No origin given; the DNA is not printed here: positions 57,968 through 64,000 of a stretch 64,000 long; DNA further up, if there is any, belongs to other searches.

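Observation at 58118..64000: Giant multidomain surface protease: S8 subtilase + PA domain + Fn3-like region + long BspA-type LRR array on a lipoprotein anchor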

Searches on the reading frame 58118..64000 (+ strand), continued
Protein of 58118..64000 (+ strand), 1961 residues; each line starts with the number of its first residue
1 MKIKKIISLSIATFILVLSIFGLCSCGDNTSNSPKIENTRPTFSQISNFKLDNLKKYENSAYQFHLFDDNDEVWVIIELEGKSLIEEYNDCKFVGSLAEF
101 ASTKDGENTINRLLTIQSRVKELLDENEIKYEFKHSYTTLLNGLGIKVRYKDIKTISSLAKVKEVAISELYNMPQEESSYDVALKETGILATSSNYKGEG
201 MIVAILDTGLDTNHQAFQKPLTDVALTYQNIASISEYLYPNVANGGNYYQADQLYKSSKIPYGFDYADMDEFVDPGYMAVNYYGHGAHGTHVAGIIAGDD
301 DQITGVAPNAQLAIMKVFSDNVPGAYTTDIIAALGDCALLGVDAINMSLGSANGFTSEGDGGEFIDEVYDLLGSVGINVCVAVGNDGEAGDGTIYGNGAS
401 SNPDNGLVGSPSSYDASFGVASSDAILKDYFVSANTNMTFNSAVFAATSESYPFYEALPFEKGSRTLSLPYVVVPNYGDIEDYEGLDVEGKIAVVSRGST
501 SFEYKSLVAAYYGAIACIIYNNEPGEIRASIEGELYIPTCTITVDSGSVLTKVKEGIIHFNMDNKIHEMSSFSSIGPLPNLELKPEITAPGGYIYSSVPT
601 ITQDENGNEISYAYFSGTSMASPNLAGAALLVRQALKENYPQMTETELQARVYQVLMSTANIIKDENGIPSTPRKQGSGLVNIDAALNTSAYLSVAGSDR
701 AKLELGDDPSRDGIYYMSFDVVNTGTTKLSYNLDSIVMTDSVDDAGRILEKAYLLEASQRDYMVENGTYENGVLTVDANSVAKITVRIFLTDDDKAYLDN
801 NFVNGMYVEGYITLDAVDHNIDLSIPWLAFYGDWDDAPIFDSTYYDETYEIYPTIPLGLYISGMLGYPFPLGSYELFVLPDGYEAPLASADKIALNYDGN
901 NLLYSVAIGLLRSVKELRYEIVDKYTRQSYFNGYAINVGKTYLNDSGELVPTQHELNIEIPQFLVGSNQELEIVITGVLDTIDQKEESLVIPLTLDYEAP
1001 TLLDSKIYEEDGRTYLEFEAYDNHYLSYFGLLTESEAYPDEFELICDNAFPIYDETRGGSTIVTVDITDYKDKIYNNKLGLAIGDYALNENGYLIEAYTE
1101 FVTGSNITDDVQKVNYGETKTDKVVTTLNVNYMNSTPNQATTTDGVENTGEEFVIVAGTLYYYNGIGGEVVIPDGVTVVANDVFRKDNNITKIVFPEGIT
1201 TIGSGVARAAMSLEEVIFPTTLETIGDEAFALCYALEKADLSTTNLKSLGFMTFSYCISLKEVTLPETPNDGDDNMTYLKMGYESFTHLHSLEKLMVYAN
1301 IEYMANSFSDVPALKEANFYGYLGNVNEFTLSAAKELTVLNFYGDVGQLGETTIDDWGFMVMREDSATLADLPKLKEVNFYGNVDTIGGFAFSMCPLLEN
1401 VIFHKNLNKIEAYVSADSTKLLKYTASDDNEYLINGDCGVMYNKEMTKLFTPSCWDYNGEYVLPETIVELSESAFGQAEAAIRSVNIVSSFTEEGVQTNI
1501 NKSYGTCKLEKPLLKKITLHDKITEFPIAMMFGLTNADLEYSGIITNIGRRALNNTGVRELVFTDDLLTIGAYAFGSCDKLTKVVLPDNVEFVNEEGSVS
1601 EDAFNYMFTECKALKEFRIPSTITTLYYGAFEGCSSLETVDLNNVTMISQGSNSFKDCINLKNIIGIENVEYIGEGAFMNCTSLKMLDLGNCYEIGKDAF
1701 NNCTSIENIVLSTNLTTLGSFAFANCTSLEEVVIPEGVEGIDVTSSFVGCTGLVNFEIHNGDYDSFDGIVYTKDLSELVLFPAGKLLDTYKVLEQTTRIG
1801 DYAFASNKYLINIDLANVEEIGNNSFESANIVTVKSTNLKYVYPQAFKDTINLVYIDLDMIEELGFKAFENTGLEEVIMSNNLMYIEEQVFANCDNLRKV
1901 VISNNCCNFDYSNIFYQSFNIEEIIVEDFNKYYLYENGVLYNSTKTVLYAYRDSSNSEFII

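Call 9: search_solved_structures(query=P0001, max_evalue=0.001, show_alignments=2)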
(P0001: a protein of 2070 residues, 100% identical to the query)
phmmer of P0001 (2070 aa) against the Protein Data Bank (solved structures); distinct sequences matched with E-value up to 0.001: 105 (the best 60 are shown).
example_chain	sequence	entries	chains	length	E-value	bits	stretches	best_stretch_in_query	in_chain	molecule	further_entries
7edd_A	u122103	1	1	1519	2.4e-63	217.3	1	192-845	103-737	C5a peptidase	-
5xya_A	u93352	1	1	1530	1.1e-59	205.2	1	286-845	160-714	Chemokine protease C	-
5xyr_A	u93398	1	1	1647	1.4e-59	204.8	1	286-845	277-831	Chemokine protease C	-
6vjb_A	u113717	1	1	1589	3.8e-58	200.1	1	286-845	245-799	Putative cell envelope proteinase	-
5xxz_A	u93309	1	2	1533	6.3e-58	199.3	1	287-845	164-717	Chemokine protease C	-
31mr_B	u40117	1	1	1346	2.8e-56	193.9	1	286-845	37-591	Cell envelope proteinase A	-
8bty_A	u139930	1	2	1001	1.4e-43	151.7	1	196-847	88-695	C5a peptidase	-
1xf1_A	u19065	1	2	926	4e-43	150.3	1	196-847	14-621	C5a peptidase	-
3eif_A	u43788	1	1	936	7.2e-43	149.4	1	196-847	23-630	C5a peptidase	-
7yzx_A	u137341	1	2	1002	1e-42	148.9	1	196-847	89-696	C5a peptidase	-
7bj3_A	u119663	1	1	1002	2.5e-42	147.6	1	196-847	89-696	C5a peptidase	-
8jmw_A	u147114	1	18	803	1.3e-35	125.4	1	262-794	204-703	S8 family serine peptidase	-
4fs7_A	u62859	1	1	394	2.3e-34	121.2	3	1607-1756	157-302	Uncharacterized protein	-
4gt6_A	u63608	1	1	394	3.4e-25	90.8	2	1669-1782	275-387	Cell surface protein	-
4h09_A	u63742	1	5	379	3.7e-21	77.4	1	1810-2006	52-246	Hypothetical leucine rich repeat protein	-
4fdw_A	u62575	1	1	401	1e-17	66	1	1103-1271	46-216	leucine rich hypothetical protein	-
4cp6_A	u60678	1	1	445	5.6e-16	60.3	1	1673-1828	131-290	CHOLINE BINDING PROTEIN PCPA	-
6mlx_A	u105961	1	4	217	1.8e-13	52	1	1633-1742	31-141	Leucine-rich repeat protein TpLRR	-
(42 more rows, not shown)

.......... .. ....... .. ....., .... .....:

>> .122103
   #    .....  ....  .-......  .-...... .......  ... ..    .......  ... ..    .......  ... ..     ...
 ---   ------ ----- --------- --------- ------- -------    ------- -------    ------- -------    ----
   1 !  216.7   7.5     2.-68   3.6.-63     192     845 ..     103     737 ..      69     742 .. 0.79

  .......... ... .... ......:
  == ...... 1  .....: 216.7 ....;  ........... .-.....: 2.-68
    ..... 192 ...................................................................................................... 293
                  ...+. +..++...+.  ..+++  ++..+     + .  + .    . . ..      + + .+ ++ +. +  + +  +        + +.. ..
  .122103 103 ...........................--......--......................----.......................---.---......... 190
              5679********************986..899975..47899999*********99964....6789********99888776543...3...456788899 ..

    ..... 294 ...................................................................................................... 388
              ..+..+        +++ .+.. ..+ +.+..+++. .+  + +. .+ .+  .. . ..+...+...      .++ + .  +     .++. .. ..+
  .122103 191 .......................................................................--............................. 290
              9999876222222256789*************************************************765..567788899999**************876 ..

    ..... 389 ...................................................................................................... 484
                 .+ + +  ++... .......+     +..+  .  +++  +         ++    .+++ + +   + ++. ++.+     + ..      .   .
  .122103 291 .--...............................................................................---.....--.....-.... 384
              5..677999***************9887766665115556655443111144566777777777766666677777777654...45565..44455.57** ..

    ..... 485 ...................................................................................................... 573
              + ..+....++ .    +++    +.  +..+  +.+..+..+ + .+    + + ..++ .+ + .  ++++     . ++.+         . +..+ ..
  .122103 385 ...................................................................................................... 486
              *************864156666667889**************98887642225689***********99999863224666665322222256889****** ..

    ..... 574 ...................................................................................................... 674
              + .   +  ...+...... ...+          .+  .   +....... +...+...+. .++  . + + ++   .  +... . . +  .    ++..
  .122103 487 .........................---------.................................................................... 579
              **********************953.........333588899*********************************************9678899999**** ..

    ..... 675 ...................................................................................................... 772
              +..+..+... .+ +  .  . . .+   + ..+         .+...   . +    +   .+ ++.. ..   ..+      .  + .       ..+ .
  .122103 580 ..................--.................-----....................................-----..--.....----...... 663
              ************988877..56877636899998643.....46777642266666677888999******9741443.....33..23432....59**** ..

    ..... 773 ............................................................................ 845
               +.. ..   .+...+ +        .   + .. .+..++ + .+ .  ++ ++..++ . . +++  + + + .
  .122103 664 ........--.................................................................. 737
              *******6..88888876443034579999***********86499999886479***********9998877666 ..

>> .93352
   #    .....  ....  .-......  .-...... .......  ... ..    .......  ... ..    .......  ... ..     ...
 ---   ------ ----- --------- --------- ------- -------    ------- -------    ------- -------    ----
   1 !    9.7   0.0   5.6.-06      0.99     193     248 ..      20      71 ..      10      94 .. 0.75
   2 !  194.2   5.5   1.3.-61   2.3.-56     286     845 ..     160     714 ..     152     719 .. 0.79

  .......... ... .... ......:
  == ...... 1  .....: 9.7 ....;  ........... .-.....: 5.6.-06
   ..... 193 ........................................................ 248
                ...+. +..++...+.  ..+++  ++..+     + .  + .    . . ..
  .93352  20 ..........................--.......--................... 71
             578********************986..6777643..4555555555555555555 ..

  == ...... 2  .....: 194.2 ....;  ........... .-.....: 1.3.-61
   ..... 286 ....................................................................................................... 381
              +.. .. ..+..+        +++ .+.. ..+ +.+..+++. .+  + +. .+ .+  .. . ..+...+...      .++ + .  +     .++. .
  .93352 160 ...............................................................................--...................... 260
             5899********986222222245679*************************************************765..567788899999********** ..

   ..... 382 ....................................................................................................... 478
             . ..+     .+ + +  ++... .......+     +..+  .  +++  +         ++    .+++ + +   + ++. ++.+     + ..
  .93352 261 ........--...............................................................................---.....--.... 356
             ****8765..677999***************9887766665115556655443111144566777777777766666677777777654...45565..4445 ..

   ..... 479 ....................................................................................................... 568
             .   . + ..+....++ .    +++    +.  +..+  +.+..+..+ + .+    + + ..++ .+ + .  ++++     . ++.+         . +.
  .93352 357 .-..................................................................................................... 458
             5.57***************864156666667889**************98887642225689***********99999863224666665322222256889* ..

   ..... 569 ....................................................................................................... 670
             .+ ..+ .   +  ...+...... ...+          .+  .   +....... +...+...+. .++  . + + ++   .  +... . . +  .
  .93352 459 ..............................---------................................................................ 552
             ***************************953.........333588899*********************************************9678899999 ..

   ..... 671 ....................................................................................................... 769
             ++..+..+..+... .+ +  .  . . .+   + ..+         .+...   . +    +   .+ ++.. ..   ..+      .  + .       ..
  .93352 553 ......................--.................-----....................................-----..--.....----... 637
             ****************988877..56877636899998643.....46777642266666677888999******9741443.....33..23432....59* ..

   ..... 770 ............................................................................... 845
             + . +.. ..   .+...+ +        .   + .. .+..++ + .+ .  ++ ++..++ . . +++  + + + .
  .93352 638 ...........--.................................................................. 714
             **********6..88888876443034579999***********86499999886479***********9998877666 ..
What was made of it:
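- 58709..60154 (+): Subtilase (S8) catalytic domain, residues 198-679. Codons: Asp207 at 58736-58738, His288 at 58979-58981, oxyanion Asn385 at 59270-59272, Ser619 at 59972-59974. PDB sequence matches: SpyCEP E 2e-63 and ScpA E 4e-43 (call 9).
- Closest known: Streptococcal C5a peptidases ScpA/ScpB and the chemokine protease SpyCEP. Same: Sequence E 2e-63 (SpyCEP) and 4e-43 (ScpA) over residues about 192-847 (call 9).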
